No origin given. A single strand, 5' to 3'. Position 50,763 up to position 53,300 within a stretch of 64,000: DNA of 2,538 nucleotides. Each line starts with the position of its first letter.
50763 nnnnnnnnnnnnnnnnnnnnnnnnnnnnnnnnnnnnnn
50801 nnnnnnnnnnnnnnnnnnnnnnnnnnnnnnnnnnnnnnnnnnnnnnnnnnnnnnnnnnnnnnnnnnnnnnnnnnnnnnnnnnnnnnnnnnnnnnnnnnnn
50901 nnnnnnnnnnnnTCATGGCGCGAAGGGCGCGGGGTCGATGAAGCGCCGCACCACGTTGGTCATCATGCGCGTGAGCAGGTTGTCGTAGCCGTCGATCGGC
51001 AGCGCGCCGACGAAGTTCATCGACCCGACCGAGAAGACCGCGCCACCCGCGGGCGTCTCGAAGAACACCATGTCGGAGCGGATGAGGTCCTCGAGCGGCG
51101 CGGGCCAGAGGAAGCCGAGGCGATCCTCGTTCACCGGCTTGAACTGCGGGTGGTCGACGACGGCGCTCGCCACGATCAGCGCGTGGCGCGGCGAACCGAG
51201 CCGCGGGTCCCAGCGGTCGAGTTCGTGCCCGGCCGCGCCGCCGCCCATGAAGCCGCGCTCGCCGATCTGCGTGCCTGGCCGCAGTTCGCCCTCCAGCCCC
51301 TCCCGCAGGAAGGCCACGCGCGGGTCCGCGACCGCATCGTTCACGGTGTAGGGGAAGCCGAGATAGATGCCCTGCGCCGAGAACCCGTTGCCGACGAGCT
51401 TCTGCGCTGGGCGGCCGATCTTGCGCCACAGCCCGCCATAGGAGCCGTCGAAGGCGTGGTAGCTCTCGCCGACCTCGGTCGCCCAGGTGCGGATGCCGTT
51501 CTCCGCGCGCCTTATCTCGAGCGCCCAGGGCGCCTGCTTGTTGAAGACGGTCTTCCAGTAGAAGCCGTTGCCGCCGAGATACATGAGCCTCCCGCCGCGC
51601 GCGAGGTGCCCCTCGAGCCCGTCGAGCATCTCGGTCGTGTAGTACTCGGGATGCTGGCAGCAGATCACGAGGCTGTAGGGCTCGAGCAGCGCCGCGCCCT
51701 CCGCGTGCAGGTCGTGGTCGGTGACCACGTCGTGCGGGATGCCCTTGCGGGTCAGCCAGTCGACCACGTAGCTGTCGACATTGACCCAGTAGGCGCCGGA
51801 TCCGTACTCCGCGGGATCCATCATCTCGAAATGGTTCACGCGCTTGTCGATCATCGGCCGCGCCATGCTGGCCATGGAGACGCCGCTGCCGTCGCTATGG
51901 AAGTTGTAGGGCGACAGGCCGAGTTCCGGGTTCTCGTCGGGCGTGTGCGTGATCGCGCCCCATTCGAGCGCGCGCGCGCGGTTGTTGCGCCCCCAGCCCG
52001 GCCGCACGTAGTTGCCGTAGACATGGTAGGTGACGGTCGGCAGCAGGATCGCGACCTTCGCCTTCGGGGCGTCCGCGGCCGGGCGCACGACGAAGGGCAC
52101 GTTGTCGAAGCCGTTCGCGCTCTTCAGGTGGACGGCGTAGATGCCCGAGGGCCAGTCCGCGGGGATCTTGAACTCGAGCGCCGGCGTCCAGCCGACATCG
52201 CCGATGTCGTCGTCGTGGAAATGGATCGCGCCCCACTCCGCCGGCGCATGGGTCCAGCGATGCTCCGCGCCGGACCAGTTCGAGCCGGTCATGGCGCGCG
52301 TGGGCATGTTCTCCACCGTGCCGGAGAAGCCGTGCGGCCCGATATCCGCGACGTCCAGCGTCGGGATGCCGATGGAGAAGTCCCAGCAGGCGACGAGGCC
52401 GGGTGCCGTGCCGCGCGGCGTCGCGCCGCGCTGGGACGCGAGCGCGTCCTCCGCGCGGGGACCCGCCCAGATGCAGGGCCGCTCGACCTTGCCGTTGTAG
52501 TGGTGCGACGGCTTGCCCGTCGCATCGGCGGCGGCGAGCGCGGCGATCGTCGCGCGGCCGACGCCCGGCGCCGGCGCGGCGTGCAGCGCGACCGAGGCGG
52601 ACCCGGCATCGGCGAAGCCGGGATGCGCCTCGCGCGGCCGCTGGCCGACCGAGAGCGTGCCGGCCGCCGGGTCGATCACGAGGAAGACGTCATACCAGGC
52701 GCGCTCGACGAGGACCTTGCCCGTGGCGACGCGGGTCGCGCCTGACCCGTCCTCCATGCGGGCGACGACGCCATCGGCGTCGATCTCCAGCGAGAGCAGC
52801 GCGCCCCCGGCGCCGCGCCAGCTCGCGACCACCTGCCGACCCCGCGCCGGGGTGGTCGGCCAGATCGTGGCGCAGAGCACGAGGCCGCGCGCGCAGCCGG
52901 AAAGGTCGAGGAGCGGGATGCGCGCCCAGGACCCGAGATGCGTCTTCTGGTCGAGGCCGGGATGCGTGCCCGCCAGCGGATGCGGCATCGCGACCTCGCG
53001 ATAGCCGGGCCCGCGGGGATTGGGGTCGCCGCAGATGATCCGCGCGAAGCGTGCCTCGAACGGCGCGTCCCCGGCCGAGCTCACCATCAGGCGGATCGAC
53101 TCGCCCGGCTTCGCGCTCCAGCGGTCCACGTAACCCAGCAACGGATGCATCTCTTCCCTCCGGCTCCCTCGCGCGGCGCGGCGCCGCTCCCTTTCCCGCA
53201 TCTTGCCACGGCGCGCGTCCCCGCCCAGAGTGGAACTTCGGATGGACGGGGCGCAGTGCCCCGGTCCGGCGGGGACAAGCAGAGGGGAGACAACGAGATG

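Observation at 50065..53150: DMFase-large-subunit-like 745-aa protein co-translated with an amidohydrolase-2 enzyme, with no DMFase small subunit present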

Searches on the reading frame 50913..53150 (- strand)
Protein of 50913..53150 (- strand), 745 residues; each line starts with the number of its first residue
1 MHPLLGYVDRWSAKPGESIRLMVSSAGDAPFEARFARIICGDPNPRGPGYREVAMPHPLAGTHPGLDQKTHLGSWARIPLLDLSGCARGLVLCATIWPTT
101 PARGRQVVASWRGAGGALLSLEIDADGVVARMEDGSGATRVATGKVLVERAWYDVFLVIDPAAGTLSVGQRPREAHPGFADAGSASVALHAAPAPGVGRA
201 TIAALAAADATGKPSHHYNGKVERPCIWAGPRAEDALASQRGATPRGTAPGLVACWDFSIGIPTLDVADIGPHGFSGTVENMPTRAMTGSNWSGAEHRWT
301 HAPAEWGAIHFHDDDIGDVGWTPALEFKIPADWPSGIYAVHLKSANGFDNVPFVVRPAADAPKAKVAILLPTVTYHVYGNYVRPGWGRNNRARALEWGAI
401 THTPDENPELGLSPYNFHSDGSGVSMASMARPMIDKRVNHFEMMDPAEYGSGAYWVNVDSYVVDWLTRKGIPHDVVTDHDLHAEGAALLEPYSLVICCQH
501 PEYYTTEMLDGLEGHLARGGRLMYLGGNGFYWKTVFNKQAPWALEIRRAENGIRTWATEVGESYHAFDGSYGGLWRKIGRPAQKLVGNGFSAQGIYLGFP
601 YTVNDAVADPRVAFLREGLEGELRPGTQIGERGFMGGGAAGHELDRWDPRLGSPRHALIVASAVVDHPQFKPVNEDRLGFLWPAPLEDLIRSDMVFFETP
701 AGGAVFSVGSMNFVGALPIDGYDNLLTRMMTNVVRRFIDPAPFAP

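Call 7: search_protein_families(library=pfam, proteins=[window:50913-53150:-], max_evalue=0.01)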
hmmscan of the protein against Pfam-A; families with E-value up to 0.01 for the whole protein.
window:50913-53150:- (745 aa): 1 family
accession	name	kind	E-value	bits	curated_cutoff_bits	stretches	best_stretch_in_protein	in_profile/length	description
PF20254.3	DMFA2_C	-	6.2e-87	292.9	27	1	284-723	1-373/374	N,N-dimethylformamidase beta subunit-like, C-terminal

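Call 8: search_protein_families(library=ncbifam, proteins=[window:50913-53150:-], max_evalue=0.001)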
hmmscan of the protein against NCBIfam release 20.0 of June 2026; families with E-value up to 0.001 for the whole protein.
window:50913-53150:- (745 aa): 0 families

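Call 9: search_solved_structures(query=window:50913-53150:-, max_evalue=0.01, show_alignments=1)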
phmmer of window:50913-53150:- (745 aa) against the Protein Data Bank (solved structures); distinct sequences matched with E-value up to 0.01: 5.
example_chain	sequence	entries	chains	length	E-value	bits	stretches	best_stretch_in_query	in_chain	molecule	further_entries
8huy_A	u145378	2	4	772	3.9e-158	531.3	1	4-737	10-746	Chains: A,B | N-acetyl-(R)-beta-phenylalanine acylase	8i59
8i5a_A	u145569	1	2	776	4e-158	531.2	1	4-737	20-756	N-acetyl-(R)-beta-phenylalanine acylase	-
6lvb_A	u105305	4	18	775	2.6e-117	396.3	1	4-742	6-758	N,N-dimethylformamidase large subunit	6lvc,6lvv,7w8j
6lve_A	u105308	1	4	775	2.1e-116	393.3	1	4-742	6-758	N,N-dimethylformamidase large subunit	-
6lvd_A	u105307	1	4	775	4.7e-116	392.1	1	4-742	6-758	N,N-dimethylformamidase large subunit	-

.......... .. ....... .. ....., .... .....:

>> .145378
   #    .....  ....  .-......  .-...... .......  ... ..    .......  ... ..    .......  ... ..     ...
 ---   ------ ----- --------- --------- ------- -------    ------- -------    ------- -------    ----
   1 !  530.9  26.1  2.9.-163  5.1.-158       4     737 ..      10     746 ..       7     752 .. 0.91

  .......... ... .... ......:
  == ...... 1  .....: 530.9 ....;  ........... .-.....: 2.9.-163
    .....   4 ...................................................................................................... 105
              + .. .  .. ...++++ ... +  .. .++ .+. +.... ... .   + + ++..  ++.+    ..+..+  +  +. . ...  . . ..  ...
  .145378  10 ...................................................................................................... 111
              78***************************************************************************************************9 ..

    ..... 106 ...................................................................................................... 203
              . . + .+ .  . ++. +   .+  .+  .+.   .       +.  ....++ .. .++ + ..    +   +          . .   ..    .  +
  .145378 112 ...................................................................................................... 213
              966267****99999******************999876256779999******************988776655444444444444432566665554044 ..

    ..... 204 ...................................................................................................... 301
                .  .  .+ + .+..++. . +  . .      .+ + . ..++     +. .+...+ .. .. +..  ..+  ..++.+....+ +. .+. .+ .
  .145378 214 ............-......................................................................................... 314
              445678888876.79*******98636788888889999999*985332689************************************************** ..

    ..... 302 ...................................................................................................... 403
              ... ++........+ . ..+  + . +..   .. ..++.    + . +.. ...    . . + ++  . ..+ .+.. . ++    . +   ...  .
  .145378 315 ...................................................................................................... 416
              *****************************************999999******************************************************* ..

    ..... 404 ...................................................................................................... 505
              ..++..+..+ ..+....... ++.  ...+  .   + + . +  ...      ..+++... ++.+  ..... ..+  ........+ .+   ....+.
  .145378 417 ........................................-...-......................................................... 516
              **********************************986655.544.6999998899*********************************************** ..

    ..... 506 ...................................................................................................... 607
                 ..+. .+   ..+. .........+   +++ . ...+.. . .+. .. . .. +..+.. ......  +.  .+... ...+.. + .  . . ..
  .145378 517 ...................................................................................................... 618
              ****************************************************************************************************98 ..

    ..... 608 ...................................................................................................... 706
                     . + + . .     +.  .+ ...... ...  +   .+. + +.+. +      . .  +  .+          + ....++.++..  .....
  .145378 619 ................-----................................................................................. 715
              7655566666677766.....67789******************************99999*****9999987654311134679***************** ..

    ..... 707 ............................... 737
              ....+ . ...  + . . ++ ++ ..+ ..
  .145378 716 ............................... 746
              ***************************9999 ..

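Call 17: search_solved_structures(query=window:50913-53150:-, max_evalue=1e-100, show_alignments=3)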
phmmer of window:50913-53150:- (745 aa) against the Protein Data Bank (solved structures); distinct sequences matched with E-value up to 1e-100: 5.
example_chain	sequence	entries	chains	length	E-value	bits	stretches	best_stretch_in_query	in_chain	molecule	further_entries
8huy_A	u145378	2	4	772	3.9e-158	531.3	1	4-737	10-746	Chains: A,B | N-acetyl-(R)-beta-phenylalanine acylase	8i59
8i5a_A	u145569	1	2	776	4e-158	531.2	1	4-737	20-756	N-acetyl-(R)-beta-phenylalanine acylase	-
6lvb_A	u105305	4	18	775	2.6e-117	396.3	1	4-742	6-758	N,N-dimethylformamidase large subunit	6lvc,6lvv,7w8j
6lve_A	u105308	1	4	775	2.1e-116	393.3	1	4-742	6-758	N,N-dimethylformamidase large subunit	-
6lvd_A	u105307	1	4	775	4.7e-116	392.1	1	4-742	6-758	N,N-dimethylformamidase large subunit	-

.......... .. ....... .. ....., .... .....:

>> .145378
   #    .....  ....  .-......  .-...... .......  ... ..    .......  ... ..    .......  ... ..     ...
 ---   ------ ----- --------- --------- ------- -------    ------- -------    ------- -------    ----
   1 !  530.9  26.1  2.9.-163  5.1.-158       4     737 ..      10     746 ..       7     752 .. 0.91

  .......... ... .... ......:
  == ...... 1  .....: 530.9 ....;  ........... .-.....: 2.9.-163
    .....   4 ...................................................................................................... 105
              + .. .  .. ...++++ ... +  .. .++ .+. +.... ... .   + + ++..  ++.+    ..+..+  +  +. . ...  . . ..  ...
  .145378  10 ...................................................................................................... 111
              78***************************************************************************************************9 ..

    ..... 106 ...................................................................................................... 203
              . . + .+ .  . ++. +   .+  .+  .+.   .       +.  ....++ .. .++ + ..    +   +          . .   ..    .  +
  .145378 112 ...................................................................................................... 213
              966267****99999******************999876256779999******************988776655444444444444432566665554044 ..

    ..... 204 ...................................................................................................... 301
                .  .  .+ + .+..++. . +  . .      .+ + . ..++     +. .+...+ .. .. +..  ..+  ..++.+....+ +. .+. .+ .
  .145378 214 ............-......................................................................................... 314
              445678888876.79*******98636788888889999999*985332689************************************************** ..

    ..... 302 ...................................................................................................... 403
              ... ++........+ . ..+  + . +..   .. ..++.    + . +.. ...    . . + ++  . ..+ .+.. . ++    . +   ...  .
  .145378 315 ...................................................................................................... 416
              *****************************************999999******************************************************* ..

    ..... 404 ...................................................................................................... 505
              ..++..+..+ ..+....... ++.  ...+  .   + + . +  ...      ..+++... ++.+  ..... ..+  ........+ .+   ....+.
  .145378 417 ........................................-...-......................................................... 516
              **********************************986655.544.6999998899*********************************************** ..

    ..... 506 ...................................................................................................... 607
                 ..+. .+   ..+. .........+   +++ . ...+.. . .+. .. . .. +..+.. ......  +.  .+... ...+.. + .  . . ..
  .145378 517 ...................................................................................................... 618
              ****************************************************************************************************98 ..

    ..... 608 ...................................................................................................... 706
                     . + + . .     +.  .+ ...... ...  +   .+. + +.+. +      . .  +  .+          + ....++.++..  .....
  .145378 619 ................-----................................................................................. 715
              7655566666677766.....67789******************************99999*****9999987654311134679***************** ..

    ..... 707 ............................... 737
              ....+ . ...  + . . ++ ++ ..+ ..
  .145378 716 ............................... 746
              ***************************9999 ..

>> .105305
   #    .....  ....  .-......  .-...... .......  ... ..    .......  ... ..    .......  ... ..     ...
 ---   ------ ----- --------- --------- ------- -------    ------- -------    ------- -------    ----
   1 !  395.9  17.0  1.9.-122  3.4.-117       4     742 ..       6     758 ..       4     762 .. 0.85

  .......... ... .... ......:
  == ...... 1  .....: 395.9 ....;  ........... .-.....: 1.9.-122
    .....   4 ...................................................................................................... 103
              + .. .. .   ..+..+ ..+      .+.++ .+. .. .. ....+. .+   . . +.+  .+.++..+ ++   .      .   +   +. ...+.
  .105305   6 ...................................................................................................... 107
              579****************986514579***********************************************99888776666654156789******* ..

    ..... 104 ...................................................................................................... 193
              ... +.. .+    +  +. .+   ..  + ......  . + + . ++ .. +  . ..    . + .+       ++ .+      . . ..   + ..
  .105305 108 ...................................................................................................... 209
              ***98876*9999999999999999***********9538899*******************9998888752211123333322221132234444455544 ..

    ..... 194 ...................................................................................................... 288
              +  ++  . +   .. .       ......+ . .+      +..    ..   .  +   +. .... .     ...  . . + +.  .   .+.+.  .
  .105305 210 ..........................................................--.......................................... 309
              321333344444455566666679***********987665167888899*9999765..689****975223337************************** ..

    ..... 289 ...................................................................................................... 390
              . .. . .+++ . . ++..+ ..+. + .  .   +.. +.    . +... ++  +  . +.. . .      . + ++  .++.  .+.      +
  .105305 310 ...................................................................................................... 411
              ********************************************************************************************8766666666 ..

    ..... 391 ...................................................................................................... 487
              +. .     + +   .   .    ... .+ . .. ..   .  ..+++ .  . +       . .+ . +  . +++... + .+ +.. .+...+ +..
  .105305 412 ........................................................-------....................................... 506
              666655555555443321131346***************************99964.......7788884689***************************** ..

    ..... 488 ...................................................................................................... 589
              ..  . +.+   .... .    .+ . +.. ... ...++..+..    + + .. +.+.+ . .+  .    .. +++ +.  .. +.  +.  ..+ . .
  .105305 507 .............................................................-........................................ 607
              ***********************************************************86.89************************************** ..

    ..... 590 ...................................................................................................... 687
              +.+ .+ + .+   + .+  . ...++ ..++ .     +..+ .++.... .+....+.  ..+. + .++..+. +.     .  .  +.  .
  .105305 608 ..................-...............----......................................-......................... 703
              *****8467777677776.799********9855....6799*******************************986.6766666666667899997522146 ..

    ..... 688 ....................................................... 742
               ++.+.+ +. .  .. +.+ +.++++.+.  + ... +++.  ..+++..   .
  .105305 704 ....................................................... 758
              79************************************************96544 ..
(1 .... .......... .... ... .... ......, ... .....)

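Call 19: find_homologous_proteins(query=window:50913-53150:-, max_evalue=1e-20)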
Query window:50913-53150:- (745 aa): 848 proteins with E <= 1e-20 among 8000 candidates; the best 120 are listed.
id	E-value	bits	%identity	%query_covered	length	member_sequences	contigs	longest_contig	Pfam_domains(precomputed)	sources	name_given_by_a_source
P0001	0.0e+0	1675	95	100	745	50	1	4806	PF20254.4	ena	-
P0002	0.0e+0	1415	81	100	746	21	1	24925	PF20254.4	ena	-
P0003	0.0e+0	1412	80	100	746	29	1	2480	PF20254.4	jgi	jgi:N,N-dimethylformamidase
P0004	0.0e+0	1394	79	100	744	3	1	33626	PF20254.4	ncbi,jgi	jgi:N,N-dimethylformamidase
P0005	0.0e+0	1391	78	100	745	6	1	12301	PF20254.4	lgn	-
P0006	0.0e+0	1385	78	100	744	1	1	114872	PF20254.4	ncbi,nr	ncbi:MAG: N,N-dimethylformamidase [Alphaproteobacteria bacterium]|nr:N,N-dimethylformamidase [Alphap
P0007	0.0e+0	1348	76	100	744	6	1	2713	PF20254.4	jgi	-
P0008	0.0e+0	1304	73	100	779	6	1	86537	PF20254.4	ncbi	-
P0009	0.0e+0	1278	72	100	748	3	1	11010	PF20254.4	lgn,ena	-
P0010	0.0e+0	1273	72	100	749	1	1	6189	PF20254.4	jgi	jgi:N,N-dimethylformamidase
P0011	0.0e+0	1273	71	100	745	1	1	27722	PF20254.4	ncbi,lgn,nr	ncbi:MAG: N,N-dimethylformamidase [Proteobacteria bacterium]|nr:N,N-dimethylformamidase [Pseudomonad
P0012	0.0e+0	1266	72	100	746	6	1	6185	PF20254.4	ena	-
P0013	0.0e+0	1250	71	100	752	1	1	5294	PF20254.4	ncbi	-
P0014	0.0e+0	1248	70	100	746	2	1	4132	PF20254.4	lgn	-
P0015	0.0e+0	1244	70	99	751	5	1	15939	PF20254.4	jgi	jgi:N,N-dimethylformamidase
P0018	0.0e+0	1211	67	100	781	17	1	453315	PF20254.4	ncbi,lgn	-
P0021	0.0e+0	1186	68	100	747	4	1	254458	PF20254.4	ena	-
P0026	0.0e+0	1081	63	100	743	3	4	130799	PF20254.4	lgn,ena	-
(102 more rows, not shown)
